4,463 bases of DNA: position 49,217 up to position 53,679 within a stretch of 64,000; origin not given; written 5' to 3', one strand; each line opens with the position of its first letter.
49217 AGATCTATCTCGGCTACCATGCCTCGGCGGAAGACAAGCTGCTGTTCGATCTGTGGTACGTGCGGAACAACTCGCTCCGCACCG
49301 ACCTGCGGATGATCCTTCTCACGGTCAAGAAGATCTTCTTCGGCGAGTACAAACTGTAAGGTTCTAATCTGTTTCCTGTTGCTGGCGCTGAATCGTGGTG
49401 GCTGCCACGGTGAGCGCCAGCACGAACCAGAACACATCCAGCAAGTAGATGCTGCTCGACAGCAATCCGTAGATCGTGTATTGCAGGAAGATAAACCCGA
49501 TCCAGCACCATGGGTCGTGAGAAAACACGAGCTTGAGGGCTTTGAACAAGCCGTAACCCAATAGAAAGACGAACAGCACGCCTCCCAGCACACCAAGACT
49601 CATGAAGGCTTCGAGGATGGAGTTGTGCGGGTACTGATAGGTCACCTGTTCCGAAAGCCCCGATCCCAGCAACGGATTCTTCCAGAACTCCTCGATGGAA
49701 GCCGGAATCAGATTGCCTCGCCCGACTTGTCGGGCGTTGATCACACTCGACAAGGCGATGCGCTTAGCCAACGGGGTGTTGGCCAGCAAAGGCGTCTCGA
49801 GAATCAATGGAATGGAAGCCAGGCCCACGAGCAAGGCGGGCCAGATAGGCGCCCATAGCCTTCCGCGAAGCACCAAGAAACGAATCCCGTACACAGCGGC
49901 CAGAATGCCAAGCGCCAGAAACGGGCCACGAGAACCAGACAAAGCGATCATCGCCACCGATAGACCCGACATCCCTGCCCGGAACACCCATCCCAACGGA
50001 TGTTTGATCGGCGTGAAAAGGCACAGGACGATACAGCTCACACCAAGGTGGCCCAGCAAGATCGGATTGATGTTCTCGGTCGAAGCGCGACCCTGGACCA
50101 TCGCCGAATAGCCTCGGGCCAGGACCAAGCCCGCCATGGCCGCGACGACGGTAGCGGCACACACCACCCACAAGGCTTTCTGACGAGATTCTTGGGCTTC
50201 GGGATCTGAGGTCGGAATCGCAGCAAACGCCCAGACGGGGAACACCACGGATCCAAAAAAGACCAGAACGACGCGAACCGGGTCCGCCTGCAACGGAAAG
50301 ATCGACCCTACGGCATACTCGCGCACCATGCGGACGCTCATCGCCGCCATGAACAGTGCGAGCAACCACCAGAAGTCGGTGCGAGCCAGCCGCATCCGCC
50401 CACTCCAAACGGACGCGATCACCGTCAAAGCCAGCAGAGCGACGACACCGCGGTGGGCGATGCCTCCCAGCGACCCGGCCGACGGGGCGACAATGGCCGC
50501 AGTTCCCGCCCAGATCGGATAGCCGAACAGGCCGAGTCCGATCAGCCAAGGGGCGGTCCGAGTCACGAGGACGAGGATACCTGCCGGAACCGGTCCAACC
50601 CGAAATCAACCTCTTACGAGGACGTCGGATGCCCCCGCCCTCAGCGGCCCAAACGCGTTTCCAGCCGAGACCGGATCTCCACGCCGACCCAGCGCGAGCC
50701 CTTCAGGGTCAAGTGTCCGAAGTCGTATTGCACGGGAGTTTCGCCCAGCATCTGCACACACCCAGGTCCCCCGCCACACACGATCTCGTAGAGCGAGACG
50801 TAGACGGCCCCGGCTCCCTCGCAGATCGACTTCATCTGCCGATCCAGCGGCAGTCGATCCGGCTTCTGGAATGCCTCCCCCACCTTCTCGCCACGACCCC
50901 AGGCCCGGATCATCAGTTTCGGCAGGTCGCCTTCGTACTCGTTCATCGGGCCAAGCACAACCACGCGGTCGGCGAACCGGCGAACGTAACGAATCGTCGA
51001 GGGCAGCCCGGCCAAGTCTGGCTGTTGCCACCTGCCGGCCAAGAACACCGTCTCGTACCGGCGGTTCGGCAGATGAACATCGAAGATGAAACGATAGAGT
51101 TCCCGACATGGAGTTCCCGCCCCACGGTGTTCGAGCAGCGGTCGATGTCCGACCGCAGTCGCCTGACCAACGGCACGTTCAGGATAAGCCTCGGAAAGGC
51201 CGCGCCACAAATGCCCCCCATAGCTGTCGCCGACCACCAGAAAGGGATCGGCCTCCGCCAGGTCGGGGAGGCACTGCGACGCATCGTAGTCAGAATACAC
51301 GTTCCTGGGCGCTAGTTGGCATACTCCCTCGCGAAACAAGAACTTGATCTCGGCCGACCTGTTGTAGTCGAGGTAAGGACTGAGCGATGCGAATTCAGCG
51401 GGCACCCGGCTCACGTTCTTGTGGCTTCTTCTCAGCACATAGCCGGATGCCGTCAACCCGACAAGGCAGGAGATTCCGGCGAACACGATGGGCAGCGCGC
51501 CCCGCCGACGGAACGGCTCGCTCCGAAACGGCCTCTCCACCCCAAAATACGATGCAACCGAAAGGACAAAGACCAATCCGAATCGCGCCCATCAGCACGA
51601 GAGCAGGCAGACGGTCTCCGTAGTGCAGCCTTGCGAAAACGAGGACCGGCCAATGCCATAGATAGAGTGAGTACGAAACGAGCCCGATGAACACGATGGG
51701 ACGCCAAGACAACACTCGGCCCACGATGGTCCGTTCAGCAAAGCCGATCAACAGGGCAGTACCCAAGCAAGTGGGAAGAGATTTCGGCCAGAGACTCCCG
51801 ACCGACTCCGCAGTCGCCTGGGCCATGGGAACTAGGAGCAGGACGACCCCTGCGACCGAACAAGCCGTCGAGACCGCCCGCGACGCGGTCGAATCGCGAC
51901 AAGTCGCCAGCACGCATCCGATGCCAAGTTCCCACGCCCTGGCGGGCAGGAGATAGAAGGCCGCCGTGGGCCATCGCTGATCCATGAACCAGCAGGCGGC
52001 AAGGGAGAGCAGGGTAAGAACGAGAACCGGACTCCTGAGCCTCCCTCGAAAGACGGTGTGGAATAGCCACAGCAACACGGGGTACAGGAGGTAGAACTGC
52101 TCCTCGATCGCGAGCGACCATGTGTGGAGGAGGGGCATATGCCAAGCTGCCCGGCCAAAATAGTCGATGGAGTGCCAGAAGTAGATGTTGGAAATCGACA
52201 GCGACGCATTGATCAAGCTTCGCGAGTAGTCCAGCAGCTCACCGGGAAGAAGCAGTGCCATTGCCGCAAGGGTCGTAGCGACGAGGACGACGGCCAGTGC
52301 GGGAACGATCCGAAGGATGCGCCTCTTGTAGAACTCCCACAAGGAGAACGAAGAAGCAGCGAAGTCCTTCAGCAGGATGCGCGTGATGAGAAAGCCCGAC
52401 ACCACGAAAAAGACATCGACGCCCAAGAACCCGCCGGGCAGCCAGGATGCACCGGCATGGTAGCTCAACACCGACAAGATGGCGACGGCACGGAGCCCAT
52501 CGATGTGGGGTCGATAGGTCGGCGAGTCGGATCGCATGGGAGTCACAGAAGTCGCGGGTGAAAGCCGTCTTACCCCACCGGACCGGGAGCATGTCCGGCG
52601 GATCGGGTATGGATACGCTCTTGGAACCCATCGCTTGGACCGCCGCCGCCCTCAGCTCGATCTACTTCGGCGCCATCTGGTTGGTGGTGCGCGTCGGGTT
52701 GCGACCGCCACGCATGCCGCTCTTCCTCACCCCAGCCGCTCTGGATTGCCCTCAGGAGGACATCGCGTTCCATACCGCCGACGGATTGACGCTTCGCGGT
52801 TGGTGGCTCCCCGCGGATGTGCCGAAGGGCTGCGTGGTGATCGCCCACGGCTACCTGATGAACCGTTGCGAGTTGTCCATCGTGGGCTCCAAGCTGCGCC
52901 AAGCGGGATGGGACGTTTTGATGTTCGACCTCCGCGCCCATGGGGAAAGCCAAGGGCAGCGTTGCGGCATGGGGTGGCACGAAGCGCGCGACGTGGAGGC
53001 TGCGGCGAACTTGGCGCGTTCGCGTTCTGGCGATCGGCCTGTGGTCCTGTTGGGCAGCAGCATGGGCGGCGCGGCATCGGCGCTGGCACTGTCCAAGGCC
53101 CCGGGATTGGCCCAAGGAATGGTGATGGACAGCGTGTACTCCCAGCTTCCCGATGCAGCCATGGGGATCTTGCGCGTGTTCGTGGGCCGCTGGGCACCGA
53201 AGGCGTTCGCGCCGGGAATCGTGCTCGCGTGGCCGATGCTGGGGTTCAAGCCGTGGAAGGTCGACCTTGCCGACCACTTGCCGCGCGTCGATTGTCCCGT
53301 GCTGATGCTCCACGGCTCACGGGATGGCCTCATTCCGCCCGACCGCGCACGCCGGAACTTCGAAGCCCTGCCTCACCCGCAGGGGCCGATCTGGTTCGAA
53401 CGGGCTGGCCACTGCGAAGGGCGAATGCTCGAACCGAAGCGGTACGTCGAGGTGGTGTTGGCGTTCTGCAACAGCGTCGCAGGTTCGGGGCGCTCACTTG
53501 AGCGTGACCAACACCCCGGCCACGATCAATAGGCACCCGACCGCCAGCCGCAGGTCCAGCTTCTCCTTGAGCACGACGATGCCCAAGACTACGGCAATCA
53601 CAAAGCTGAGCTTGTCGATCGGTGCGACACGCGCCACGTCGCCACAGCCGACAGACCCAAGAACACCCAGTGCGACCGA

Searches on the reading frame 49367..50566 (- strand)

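Call 58: search_protein_families(library=pfam, proteins=[window:49367-50566:-], max_evalue=0.00001)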
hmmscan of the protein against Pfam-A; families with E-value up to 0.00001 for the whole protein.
window:49367-50566:- (400 aa): 1 family
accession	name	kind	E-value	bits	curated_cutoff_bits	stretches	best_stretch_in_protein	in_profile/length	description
PF04932.20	Wzy_C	-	2.4e-11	44.1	31.7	1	202-333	5-149/149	O-Antigen ligase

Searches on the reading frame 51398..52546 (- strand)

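Call 58: search_protein_families(library=pfam, proteins=[window:51398-52546:-], max_evalue=0.00001)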
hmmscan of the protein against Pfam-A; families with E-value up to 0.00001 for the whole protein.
window:51398-52546:- (383 aa): 1 family
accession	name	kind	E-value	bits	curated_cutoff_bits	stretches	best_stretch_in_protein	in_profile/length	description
PF01757.29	Acyl_transf_3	-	1.1e-27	97.4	31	1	15-318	4-312/326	Acyltransferase domain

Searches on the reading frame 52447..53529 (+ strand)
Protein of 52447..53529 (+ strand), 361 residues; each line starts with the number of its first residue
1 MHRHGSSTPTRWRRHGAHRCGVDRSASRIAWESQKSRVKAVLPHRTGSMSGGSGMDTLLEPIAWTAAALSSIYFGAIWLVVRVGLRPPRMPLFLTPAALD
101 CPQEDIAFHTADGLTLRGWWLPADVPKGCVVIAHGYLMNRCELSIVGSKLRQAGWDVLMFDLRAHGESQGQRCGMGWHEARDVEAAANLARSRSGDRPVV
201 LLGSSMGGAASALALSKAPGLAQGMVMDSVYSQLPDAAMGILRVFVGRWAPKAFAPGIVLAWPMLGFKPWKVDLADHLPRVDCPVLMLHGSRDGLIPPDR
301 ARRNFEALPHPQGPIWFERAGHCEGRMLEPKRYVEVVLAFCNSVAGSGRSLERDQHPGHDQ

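Call 58: search_protein_families(library=pfam, proteins=[window:52447-53529:+], max_evalue=0.00001)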
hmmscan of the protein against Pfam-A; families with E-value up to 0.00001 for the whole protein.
window:52447-53529:+ (361 aa): 4 families
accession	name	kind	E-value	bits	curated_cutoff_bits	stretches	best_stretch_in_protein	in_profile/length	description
PF12146.15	Hydrolase_4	-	3.6e-22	79.3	27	1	126-234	3-113/239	Serine aminopeptidase, S33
PF00561.26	Abhydrolase_1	-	9.8e-18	65.1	25.8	1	130-253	3-127/245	alpha/beta hydrolase fold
PF12697.13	Abhydrolase_6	-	5.6e-11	44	26.3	1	130-335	1-216/217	Alpha/beta hydrolase family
PF02129.25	Peptidase_S15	-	2.8e-06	27.7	23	0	150-221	47-120/262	X-Pro dipeptidyl-peptidase (S15 family)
